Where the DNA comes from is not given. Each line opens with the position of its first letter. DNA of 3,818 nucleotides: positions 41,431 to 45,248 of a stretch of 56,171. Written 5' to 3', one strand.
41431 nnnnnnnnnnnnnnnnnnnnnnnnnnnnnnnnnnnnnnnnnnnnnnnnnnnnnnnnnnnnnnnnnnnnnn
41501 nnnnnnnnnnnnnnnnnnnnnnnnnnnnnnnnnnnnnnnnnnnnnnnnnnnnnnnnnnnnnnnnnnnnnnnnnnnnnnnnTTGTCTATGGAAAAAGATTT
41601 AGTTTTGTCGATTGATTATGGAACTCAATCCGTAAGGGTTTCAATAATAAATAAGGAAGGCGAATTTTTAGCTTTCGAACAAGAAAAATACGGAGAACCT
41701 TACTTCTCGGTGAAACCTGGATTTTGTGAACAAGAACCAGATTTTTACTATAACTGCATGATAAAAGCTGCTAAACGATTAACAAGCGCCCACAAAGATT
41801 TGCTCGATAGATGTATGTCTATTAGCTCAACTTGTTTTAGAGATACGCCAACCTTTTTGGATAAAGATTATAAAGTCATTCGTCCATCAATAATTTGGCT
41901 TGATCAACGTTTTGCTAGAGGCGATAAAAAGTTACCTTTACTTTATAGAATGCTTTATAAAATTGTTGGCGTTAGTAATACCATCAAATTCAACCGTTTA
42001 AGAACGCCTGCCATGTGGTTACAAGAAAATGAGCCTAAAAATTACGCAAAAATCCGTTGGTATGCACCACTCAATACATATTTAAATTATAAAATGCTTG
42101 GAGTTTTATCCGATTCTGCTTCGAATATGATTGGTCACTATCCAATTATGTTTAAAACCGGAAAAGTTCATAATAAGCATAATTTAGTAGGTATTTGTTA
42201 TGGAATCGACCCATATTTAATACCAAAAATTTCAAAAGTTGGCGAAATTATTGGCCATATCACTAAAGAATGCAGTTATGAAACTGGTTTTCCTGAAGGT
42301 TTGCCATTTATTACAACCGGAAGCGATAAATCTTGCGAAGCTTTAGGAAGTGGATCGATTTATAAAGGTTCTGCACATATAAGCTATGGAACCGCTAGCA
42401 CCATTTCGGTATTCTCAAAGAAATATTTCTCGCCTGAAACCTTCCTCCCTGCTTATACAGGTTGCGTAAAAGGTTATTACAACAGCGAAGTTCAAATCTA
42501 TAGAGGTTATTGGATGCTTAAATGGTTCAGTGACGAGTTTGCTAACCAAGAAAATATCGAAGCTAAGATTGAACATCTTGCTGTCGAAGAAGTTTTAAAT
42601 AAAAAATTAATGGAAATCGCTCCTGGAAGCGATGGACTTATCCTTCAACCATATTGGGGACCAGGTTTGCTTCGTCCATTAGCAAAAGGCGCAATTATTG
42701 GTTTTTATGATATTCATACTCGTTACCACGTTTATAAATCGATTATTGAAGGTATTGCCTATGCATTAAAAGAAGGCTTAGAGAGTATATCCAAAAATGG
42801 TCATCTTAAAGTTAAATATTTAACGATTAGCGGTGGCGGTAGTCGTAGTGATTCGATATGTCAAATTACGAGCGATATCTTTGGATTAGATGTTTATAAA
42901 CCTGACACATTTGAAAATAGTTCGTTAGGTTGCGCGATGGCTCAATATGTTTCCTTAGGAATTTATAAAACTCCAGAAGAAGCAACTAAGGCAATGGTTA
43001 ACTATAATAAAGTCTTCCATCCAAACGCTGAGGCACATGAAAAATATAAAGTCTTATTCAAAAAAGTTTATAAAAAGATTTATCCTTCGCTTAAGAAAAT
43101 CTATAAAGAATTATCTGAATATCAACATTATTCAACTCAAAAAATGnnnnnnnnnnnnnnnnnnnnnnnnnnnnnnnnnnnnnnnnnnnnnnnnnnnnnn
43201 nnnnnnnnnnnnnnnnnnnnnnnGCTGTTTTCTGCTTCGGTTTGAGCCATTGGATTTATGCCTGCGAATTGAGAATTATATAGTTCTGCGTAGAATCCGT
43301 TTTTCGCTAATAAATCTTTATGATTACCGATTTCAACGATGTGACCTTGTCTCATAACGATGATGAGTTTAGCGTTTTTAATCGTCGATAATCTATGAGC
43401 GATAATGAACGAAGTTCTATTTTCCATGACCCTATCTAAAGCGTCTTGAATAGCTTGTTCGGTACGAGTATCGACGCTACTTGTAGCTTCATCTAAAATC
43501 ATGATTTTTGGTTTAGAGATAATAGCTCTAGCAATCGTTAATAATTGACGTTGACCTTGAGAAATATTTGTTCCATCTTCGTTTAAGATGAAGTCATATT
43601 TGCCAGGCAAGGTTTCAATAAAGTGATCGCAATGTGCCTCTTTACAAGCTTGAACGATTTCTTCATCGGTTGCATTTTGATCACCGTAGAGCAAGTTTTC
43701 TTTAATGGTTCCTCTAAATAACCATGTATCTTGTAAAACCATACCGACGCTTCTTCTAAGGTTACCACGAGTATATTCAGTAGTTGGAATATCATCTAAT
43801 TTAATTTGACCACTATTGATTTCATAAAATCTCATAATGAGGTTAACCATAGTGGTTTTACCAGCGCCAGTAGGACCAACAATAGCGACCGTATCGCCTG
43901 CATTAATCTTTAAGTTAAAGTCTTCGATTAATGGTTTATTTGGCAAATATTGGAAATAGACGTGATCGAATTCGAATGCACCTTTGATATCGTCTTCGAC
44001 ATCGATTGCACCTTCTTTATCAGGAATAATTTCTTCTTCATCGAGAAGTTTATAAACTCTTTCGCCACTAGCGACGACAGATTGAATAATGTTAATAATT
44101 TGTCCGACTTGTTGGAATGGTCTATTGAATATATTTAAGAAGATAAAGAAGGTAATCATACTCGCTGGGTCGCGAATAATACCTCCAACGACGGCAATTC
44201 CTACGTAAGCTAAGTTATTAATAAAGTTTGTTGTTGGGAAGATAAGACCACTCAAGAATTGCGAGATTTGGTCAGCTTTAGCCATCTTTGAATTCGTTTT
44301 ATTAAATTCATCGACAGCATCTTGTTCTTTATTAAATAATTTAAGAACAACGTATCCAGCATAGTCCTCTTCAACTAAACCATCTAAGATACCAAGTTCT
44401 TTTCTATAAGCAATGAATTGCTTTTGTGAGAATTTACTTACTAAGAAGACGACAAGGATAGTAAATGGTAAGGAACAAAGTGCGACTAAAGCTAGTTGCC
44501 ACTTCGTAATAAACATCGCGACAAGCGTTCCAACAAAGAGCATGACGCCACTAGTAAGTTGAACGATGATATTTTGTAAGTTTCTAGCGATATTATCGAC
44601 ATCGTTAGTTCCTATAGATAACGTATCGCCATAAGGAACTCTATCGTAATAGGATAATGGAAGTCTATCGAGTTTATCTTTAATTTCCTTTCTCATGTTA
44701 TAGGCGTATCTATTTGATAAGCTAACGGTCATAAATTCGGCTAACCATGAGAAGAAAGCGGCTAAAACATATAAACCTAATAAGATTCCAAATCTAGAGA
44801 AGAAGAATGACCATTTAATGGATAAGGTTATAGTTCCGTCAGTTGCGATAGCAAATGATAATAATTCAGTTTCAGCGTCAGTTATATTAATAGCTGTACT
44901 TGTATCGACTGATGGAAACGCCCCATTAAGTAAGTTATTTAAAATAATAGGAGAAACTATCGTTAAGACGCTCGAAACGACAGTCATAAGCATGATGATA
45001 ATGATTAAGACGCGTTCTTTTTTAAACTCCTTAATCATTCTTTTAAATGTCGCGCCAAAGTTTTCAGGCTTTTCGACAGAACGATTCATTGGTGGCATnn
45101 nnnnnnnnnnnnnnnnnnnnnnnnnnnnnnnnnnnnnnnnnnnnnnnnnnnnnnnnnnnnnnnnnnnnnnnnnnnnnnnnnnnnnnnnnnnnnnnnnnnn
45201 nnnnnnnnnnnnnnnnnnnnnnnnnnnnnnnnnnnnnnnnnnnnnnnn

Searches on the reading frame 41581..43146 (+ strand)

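Call 55: search_protein_families(library=ncbifam, proteins=[window:41581-43146:+], max_evalue=0.001)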
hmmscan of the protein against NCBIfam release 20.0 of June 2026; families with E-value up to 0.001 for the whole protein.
window:41581-43146:+ (522 aa): 12 families
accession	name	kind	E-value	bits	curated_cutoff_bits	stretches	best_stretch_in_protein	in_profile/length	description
TIGR01312.1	XylB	equivalog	1.6e-61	208.3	380.25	1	10-501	2-480/481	xylulokinase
NF008187.0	PRK10939.1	equivalog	8e-42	143.5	528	1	5-506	3-505/521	autoinducer-2 kinase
TIGR01314.1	gntK_FGGY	equivalog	2.8e-39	135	648.55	1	8-515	2-504/505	gluconokinase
TIGR01311.1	glycerol_kin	equivalog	1.1e-37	129.6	590.35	1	7-490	2-481/496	glycerol kinase GlpK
TIGR02628.1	fuculo_kin_coli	equivalog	8.6e-32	110.7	470.9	1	7-482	2-465/465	L-fuculokinase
NF011601.0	PRK15027.1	equivalog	1.6e-31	109.3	912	1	9-504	3-479/484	xylulokinase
NF000756.0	PRK00047.1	subfamily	4.4e-31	107.7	498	1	3-491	2-483/502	glycerol kinase GlpK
NF003154.0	PRK04123.1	equivalog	1.3e-22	80.2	428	1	215-503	243-536/554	ribulokinase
TIGR01315.1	5C_CHO_kinase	subfamily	1.3e-17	63.7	408.7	1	8-497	2-530/541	FGGY family pentulose kinase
TIGR01234.1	L-ribulokinase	equivalog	4.8e-12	45.4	583.25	1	213-504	234-530/536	ribulokinase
NF007925.0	PRK10640.1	equivalog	5.3e-08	31.7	639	1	121-470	119-452/489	rhamnulokinase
TIGR02627.1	rhamnulo_kin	equivalog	1.8e-07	30.1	527.95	1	122-467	114-443/454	rhamnulokinase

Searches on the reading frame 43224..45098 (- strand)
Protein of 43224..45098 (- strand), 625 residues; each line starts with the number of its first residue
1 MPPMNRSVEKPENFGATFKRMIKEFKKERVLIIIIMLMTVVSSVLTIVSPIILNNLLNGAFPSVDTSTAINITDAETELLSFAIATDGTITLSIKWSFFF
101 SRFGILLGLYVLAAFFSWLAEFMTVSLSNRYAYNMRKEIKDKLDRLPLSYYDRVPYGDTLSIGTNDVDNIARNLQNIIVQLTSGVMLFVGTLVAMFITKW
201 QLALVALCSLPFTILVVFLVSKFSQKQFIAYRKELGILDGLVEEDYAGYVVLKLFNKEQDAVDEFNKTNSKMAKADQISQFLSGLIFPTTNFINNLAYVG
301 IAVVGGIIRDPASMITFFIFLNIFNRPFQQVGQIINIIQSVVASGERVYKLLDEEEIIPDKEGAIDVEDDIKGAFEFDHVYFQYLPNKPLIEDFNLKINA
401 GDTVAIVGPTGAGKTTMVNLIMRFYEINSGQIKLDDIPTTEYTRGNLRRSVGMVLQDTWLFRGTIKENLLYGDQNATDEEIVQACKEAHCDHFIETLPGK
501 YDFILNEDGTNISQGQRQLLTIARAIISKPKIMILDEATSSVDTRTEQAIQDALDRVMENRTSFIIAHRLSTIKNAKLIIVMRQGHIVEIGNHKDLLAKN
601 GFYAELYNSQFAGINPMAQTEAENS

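Call 7: search_protein_families(library=ncbifam, proteins=[window:43224-45098:-], max_evalue=0.00001)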
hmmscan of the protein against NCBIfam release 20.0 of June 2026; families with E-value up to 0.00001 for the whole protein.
window:43224-45098:- (625 aa): 179 families (the best 25 are shown)
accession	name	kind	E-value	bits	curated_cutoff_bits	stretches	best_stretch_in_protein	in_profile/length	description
TIGR02203.1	MsbA_lipidA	equivalog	1.4e-115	387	602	1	17-612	1-571/572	lipid A export permease/ATP-binding protein MsbA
NF052233.1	CphA_assoc_ABC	equivalog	2.2e-105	353.7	880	1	103-615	233-748/766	cyanophycin metabolism-associated ABC transporter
TIGR02204.1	MsbA_rel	hypoth_equivalog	2.3e-102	343.5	780.4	1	102-611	60-576/576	ABC transporter, permease/ATP-binding protein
NF045513.1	HepA_fam_ABC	equivalog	3.1e-97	326.5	725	1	19-610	23-609/610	heterocyst formation ABC transporter subunit HepA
TIGR00958.1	3a01208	subfamily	4.8e-95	319.3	874.6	1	127-606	228-710/711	antigen peptide transporter 2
NF010178.0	PRK13657.1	equivalog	2.4e-94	316.9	733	1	18-615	7-575/588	glucan ABC transporter ATP-binding protein/ permease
NF008381.0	PRK11176.1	equivalog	3.9e-94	316.1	867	1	105-612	70-581/582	lipid A ABC transporter ATP-binding protein/permease MsbA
TIGR03796.1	NHLM_micro_ABC1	equivalog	8e-92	308.6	853.3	1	109-606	203-708/710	NHLP family bacteriocin export ABC transporter peptidase/permease/ATPase subunit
NF008056.1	PRK10790.1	equivalog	7.9e-87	292.1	746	1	106-613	71-578/584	SmdB family multidrug efflux ABC transporter permease/ATP-binding protein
TIGR03797.1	NHLM_micro_ABC2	equivalog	6.8e-86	289.2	709.4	1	105-610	181-685/686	NHLP bacteriocin export ABC transporter permease/ATPase subunit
TIGR01846.1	type_I_sec_HlyB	subfamily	9.1e-84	282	725.55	1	107-610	186-692/694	type I secretion system permease/ATPase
TIGR03375.1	type_I_sec_LssB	subfamily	2.7e-80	270.6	693.1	1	191-599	278-691/696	type I secretion system permease/ATPase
TIGR01193.1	bacteriocin_ABC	subfamily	2e-74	251.4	523.85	1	106-608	202-707/708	peptide cleavage/export ABC transporter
TIGR01192.1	chvA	subfamily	1.6e-73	248.3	585.4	1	312-609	273-569/585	glucan export ABC transporter ATP-binding protein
NF008055.0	PRK10789.1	equivalog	2.5e-72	244.1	845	1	104-610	61-571/590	SmdA family multidrug ABC transporter permease/ATP-binding protein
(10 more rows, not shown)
